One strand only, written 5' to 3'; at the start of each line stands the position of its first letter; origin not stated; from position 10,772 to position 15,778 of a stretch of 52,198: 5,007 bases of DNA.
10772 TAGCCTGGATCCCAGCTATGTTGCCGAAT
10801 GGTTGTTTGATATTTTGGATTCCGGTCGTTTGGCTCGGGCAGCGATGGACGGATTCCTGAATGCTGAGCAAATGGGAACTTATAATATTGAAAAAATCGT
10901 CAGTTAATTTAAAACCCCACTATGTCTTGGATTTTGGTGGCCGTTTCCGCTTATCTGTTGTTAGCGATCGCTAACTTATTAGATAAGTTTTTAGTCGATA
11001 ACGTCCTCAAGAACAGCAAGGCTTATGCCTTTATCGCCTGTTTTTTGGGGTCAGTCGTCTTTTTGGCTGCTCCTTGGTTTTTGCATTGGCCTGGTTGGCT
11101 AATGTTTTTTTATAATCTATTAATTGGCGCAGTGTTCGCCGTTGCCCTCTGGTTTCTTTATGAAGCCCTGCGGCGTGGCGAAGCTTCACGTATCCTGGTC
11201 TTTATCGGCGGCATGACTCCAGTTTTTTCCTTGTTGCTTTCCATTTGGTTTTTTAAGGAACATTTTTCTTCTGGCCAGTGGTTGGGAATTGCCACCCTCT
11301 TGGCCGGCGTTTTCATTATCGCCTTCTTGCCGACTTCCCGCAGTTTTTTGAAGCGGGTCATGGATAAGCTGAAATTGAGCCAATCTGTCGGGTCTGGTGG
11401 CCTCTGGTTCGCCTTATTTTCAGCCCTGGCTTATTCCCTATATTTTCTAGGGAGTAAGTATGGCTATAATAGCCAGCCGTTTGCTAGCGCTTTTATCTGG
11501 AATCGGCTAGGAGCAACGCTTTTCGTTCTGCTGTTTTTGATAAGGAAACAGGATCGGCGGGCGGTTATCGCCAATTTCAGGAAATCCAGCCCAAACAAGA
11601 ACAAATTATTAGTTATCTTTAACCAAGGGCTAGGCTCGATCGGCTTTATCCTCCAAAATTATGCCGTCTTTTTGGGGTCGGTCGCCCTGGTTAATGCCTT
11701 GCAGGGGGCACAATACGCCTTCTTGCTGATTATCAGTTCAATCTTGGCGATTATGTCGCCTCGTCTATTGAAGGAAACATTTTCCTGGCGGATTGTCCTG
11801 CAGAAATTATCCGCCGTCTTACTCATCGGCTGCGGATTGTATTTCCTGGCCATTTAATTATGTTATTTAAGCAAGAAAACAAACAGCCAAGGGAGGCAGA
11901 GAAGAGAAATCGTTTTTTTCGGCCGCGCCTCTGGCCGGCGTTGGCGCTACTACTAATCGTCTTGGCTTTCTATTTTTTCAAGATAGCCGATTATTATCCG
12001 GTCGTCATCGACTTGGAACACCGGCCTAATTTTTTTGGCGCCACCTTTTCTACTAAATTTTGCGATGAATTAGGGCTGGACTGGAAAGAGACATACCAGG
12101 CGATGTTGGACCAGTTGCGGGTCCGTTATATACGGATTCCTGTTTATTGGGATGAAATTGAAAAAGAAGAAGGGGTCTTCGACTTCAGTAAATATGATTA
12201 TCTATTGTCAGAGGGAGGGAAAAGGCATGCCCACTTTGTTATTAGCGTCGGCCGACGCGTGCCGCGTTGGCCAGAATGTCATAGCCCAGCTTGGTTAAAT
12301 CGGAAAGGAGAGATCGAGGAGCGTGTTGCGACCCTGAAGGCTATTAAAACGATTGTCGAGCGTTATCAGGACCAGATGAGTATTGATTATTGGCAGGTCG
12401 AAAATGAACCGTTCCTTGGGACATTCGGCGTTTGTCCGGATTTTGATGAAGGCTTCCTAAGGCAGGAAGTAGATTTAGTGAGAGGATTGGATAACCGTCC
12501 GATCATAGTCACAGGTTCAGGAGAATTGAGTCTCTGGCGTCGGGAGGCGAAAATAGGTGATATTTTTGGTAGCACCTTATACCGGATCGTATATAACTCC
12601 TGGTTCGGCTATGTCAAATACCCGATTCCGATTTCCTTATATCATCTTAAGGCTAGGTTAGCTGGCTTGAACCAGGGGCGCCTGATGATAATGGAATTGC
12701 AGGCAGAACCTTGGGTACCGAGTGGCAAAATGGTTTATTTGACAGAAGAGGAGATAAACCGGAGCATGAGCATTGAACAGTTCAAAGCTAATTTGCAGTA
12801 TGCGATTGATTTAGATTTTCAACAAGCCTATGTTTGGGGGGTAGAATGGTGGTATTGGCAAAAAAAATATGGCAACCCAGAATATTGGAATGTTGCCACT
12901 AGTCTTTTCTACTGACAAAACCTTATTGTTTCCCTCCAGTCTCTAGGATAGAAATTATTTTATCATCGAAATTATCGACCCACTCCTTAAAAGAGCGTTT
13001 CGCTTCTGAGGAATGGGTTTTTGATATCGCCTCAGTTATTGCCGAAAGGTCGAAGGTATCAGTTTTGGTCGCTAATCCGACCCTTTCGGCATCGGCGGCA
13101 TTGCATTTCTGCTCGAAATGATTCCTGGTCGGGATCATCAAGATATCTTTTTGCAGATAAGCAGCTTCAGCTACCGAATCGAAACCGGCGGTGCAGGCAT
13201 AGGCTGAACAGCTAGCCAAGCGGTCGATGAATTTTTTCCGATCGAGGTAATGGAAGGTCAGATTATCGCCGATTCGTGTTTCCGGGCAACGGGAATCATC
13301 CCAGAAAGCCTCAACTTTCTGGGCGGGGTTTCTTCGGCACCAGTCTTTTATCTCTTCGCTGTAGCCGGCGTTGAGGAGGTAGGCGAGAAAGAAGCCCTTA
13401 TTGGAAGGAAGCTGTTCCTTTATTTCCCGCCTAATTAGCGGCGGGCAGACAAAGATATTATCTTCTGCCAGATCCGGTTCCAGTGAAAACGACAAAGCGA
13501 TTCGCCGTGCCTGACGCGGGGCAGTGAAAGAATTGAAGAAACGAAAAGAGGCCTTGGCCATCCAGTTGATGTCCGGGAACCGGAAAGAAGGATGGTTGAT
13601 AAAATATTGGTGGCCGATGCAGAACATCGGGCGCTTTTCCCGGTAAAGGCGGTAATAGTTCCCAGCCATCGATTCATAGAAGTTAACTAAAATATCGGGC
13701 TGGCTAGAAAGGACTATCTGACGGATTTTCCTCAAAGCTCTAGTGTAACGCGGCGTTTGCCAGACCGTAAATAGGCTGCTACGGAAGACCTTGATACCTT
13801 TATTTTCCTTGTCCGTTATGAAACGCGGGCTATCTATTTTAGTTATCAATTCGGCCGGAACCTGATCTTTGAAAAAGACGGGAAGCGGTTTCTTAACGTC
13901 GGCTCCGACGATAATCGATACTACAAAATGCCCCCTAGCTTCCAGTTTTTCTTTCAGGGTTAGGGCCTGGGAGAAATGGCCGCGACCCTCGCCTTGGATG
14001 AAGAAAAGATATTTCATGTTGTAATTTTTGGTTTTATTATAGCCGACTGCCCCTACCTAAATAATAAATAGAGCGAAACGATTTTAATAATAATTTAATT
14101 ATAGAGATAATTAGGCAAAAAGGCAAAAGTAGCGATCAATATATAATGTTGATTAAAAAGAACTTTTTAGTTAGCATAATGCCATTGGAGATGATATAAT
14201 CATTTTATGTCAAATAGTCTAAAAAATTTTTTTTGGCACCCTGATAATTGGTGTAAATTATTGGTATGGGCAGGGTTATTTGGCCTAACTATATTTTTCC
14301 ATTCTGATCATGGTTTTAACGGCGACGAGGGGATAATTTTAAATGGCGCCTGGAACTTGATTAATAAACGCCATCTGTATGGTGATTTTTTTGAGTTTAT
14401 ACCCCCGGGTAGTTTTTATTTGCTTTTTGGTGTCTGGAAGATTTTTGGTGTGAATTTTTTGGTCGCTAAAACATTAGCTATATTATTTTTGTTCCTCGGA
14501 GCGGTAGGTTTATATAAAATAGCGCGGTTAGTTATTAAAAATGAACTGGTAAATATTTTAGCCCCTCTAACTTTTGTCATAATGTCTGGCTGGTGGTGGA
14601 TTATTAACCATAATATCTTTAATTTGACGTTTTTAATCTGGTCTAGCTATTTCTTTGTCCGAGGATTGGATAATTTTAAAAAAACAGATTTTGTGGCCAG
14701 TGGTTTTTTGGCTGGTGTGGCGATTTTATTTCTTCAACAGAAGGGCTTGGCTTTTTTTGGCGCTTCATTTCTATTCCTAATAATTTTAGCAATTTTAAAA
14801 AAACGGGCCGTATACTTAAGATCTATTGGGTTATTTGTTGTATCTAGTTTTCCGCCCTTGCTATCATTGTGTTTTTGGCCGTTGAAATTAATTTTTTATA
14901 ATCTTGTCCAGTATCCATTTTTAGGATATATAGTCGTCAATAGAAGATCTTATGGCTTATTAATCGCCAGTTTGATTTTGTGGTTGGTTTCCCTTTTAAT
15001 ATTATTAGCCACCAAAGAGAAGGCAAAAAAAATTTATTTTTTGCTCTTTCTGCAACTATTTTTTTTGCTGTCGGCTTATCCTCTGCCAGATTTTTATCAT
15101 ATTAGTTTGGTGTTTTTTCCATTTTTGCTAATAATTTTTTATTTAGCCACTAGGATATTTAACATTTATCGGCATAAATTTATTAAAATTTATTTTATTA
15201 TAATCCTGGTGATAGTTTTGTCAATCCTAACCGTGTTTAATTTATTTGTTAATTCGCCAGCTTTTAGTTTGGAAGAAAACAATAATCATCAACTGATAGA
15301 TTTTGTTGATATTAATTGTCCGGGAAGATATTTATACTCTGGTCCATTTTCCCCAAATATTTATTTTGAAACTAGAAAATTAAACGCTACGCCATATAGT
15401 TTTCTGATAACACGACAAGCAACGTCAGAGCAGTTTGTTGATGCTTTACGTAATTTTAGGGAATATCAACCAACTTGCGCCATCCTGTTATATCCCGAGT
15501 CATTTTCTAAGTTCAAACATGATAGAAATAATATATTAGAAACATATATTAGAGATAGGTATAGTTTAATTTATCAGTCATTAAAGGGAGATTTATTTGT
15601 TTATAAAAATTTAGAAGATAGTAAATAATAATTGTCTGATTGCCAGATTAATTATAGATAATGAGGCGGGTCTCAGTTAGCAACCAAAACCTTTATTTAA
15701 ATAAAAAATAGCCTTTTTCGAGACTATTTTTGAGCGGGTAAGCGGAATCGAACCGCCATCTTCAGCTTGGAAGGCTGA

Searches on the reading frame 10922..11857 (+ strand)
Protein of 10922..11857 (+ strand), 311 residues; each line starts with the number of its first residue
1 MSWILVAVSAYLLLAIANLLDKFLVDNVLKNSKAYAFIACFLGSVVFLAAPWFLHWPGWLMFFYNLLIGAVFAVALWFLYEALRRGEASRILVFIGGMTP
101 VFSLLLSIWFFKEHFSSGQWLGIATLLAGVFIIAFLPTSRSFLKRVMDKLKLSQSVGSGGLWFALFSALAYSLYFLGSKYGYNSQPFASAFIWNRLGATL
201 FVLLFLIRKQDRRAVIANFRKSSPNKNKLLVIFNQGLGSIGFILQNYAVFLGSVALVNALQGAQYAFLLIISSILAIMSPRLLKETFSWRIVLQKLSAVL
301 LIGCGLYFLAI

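Call 13: search_protein_families(library=pfam, proteins=[window:10922-11857:+], max_evalue=0.001)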
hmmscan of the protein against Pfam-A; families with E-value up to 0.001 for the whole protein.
window:10922-11857:+ (311 aa): 1 family
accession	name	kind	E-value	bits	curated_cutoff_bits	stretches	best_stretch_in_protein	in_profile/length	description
PF00892.27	EamA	-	1.5e-16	61.4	28.2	2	2-134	2-134/135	EamA-like transporter family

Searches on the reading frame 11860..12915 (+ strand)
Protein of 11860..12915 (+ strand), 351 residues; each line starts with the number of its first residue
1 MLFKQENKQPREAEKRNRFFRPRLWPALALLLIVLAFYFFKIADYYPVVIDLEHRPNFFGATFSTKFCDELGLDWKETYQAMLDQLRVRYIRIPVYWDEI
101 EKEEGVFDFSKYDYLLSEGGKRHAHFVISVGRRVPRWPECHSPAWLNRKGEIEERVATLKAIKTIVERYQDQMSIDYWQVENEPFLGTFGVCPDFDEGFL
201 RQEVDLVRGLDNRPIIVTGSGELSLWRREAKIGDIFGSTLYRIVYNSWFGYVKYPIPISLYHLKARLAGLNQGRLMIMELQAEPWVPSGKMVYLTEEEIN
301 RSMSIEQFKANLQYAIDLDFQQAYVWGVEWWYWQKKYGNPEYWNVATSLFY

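Call 13: search_protein_families(library=pfam, proteins=[window:11860-12915:+], max_evalue=0.001)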
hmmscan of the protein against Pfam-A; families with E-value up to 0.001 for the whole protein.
window:11860-12915:+ (351 aa): 1 family
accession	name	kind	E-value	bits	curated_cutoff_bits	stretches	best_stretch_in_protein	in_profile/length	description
PF02449.21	Glyco_hydro_42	-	5e-05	23.3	21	0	75-148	12-78/376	Beta-galactosidase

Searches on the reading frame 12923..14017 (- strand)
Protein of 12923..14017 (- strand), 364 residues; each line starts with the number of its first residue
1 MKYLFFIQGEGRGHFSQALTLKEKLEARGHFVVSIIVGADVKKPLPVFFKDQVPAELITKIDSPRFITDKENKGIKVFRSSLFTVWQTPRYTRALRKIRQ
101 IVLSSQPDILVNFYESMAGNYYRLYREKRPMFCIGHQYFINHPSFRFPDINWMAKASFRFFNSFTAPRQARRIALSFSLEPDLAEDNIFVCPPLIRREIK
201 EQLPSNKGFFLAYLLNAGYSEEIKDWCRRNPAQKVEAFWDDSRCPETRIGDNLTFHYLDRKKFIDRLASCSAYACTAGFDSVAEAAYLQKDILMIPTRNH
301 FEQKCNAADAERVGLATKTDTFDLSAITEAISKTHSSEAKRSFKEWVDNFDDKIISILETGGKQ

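Call 9: search_protein_families(library=pfam, proteins=[window:12923-14017:-], max_evalue=0.001)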
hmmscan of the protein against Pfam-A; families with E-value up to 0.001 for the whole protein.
window:12923-14017:- (364 aa): 2 families
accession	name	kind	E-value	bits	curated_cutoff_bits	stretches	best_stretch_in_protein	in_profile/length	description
PF13528.12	Glyco_trans_1_3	-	8.6e-26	91.3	25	1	1-326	1-313/322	Glycosyl transferase family 1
PF13439.12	Glyco_transf_4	-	0.00084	19.8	28.5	0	18-177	8-142/170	Glycosyltransferase Family 4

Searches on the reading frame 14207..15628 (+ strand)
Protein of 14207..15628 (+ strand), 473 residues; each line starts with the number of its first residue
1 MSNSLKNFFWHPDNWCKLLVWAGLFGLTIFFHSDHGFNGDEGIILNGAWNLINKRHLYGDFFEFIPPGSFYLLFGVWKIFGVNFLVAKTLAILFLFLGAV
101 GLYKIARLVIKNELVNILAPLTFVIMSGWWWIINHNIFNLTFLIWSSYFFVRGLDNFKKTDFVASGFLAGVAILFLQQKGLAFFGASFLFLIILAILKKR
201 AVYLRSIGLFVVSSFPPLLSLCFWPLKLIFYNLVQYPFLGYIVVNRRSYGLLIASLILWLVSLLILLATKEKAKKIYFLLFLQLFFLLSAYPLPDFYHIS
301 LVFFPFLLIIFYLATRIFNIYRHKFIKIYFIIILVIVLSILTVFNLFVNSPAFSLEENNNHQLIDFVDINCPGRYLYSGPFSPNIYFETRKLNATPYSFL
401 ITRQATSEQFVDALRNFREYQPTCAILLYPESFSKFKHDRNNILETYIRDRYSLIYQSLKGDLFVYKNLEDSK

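Call 8: search_protein_families(library=pfam, proteins=[window:14207-15628:+], max_evalue=0.001)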
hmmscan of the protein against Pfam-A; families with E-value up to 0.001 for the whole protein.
window:14207-15628:+ (473 aa): 1 family
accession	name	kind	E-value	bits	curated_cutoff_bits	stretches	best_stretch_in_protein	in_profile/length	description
PF13231.12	PMT_2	-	6.6e-11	43.1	26.1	1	66-213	3-153/160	Dolichyl-phosphate-mannose-protein mannosyltransferase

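Call 34: search_protein_families(library=ncbifam, proteins=[window:14207-15628:+], max_evalue=0.1)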
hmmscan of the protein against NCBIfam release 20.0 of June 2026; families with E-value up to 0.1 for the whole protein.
window:14207-15628:+ (473 aa): 0 families
